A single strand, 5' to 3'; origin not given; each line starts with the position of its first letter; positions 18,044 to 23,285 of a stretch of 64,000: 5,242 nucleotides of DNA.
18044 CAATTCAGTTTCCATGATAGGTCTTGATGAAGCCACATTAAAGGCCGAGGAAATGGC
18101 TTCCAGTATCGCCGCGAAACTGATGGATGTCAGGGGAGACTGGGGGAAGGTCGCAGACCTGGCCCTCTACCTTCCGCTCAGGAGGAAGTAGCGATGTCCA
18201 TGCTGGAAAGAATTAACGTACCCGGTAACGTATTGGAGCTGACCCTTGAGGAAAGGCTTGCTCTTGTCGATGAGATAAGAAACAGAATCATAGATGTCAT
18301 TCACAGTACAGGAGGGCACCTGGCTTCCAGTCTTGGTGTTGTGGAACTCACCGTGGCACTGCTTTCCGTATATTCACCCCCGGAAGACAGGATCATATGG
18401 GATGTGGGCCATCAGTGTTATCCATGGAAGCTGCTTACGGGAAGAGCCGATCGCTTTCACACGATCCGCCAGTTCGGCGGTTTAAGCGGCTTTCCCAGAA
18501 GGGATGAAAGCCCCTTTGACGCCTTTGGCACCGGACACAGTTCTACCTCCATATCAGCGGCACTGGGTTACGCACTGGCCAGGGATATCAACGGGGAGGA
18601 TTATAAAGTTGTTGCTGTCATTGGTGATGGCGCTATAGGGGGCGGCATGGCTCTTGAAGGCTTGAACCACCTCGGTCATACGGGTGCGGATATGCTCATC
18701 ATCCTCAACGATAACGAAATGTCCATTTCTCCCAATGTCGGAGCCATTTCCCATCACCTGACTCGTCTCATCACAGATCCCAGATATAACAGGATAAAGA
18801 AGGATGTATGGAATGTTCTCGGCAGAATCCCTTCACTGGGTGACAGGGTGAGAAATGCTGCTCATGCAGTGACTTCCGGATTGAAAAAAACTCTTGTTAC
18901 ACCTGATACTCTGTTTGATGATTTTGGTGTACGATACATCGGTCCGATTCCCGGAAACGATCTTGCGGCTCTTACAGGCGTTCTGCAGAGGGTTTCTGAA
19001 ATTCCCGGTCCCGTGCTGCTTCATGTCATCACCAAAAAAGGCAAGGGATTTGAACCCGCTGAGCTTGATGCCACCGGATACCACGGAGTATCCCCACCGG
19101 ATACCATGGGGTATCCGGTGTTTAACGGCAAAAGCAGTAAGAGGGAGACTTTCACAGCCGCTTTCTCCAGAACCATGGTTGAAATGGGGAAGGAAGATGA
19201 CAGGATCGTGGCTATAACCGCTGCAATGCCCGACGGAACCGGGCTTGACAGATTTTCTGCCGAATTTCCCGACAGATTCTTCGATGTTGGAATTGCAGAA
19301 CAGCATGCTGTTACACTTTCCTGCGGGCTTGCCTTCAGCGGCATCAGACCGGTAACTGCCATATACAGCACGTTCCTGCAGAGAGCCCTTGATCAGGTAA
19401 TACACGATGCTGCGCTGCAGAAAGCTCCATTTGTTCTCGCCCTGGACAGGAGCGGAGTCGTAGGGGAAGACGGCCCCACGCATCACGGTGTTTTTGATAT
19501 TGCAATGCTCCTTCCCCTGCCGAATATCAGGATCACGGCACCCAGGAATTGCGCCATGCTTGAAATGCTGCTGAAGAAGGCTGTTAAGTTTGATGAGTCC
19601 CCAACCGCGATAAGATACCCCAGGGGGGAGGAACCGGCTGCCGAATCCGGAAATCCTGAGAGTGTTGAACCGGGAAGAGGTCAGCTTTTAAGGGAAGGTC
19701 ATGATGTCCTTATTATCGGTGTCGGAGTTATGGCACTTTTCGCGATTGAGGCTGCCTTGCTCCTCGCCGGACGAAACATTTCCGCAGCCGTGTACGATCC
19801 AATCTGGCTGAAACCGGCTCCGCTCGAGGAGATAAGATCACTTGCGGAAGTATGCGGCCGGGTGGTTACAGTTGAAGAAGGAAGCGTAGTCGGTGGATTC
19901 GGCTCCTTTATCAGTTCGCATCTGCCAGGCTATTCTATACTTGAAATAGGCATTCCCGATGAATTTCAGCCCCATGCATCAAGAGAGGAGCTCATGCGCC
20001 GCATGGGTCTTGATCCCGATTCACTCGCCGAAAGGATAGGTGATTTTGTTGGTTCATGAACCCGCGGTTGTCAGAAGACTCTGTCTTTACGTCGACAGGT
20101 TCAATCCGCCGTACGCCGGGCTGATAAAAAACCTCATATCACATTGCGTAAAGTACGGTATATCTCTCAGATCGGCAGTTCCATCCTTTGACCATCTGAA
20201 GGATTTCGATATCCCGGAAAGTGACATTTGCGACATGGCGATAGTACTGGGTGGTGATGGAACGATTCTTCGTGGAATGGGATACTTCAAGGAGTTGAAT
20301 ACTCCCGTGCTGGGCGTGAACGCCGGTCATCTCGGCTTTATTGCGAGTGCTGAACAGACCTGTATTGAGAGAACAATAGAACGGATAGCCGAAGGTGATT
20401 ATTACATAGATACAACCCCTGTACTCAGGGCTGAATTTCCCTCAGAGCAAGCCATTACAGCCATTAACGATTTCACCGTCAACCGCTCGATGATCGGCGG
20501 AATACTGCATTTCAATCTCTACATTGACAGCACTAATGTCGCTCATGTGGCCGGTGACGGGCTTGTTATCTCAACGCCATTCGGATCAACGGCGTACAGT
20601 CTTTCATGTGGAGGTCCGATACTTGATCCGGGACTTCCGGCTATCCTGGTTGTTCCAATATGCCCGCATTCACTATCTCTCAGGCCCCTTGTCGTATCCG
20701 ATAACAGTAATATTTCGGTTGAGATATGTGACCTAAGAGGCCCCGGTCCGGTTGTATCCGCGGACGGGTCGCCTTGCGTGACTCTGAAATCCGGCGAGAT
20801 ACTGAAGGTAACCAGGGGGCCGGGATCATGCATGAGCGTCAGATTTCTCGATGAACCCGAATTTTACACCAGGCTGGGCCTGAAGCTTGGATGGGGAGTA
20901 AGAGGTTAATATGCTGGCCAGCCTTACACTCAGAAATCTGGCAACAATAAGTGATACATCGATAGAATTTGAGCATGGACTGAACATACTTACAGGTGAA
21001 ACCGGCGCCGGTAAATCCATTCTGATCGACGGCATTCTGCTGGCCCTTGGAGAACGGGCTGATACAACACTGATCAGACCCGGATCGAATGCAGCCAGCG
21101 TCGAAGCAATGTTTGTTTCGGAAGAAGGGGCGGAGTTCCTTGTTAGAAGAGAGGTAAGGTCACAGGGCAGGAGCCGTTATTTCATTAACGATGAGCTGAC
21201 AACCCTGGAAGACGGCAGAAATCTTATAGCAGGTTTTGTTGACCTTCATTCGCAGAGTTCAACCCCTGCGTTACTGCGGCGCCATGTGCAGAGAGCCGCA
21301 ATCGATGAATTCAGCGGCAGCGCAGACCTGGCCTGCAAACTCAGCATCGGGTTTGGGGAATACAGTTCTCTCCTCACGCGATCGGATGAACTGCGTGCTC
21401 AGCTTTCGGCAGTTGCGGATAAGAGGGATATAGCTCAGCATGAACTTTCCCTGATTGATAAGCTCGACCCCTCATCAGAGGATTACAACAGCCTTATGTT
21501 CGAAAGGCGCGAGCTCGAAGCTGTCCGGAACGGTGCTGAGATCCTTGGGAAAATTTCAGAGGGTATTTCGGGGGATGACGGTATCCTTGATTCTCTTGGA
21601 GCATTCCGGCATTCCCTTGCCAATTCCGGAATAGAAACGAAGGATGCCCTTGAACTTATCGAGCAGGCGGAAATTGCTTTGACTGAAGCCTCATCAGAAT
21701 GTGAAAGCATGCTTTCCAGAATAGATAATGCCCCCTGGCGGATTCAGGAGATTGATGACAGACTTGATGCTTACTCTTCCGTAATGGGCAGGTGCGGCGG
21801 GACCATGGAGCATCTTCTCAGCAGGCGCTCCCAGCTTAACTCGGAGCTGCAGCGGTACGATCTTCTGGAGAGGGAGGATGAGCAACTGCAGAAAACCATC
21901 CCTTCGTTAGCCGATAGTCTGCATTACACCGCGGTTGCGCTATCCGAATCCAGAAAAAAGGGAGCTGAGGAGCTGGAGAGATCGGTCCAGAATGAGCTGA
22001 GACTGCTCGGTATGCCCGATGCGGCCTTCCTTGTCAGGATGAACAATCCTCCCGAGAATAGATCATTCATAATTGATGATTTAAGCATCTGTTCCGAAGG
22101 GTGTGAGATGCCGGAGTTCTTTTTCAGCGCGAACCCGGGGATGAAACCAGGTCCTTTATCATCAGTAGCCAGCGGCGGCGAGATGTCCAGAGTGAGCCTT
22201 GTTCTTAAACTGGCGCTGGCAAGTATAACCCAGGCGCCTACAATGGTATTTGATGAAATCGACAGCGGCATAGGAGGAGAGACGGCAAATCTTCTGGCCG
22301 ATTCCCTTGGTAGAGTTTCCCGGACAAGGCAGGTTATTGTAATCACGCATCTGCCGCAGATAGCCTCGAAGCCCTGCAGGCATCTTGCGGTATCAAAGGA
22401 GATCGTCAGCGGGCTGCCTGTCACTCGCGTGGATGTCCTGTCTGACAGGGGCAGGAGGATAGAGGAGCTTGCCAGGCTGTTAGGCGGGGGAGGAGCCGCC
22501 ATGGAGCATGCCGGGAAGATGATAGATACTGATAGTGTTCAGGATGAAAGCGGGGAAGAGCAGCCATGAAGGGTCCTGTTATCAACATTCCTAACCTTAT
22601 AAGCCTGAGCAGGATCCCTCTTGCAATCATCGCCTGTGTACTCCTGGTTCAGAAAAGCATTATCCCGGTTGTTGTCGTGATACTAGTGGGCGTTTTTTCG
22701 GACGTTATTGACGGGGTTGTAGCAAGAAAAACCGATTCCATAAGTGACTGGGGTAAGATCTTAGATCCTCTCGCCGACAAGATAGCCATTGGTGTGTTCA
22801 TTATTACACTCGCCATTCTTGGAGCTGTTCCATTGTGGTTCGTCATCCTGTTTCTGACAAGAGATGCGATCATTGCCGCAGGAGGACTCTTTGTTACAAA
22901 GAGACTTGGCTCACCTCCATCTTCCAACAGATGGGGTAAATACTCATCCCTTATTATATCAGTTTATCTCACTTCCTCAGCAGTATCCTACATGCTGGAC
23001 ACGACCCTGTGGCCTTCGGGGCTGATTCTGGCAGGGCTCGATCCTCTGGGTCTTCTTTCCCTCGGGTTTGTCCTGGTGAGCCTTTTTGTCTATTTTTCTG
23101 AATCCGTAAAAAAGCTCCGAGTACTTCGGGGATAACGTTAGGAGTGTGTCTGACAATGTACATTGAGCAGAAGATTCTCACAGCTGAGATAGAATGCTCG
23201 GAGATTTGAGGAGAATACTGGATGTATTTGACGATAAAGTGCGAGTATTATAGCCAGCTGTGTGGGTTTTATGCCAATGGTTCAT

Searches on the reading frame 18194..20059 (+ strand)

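Call 49: search_protein_families(library=pfam, proteins=[window:18194-20059:+], max_evalue=0.00001)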
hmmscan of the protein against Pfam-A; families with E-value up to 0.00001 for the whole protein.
window:18194-20059:+ (621 aa): 3 families
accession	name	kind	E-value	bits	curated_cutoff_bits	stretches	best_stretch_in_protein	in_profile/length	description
PF13292.11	DXP_synthase_N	-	3.5e-110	368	21.2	1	4-280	1-274/274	1-deoxy-D-xylulose-5-phosphate synthase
PF02779.29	Transket_pyr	-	3.1e-42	144.6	27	1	320-479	5-171/174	Transketolase, pyrimidine binding domain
PF02780.25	Transketolase_C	-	1e-23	84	25.9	1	494-610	1-123/124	Transketolase, C-terminal domain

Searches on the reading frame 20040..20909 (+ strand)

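Call 49: search_protein_families(library=pfam, proteins=[window:20040-20909:+], max_evalue=0.00001)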
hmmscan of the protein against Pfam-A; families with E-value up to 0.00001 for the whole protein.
window:20040-20909:+ (289 aa): 2 families
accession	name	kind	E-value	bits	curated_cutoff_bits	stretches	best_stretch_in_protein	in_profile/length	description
PF20143.4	NAD_kinase_C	-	5.1e-32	110.7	23.7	1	143-267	2-124/126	ATP-NAD kinase C-terminal domain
PF01513.26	NAD_kinase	-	1e-14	55.4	25.5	1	51-121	60-130/130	ATP-NAD kinase N-terminal domain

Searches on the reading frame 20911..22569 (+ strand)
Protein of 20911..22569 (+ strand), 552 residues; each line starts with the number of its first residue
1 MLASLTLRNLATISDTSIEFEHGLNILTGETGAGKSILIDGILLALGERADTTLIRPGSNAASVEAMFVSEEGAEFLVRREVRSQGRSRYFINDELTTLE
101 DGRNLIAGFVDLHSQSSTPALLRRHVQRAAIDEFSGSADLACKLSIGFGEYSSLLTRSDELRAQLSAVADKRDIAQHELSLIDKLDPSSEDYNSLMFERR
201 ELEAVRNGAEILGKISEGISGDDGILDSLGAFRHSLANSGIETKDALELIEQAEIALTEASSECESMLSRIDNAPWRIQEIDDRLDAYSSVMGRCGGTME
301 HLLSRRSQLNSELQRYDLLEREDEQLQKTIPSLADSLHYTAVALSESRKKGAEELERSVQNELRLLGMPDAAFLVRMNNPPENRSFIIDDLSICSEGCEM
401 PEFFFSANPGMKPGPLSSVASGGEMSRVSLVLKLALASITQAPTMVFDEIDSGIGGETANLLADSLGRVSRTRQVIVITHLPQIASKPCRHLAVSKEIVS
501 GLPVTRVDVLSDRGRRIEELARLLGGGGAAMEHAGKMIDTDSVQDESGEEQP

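Call 49: search_protein_families(library=pfam, proteins=[window:20911-22569:+], max_evalue=0.00001)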
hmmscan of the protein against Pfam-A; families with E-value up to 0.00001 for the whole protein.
window:20911-22569:+ (552 aa): 3 families
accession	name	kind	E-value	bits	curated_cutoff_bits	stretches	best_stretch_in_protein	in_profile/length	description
PF02463.25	SMC_N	-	2.9e-21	76.4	40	1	2-488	2-205/220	RecF/RecN/SMC N terminal domain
PF13476.12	AAA_23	-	2.1e-15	58.3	27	1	4-205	1-176/201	AAA domain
PF13304.12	AAA_21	-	1.3e-06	29.2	27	0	317-484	143-302/304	AAA domain, putative AbiEii toxin, Type IV TA system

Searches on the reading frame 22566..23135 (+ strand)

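Call 49: search_protein_families(library=pfam, proteins=[window:22566-23135:+], max_evalue=0.00001)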
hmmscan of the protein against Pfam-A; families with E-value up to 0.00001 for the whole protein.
window:22566-23135:+ (189 aa): 1 family
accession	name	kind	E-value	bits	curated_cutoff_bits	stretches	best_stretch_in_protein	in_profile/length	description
PF01066.26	CDP-OH_P_transf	-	4.6e-30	105.5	22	1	7-140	2-135/152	CDP-alcohol phosphatidyltransferase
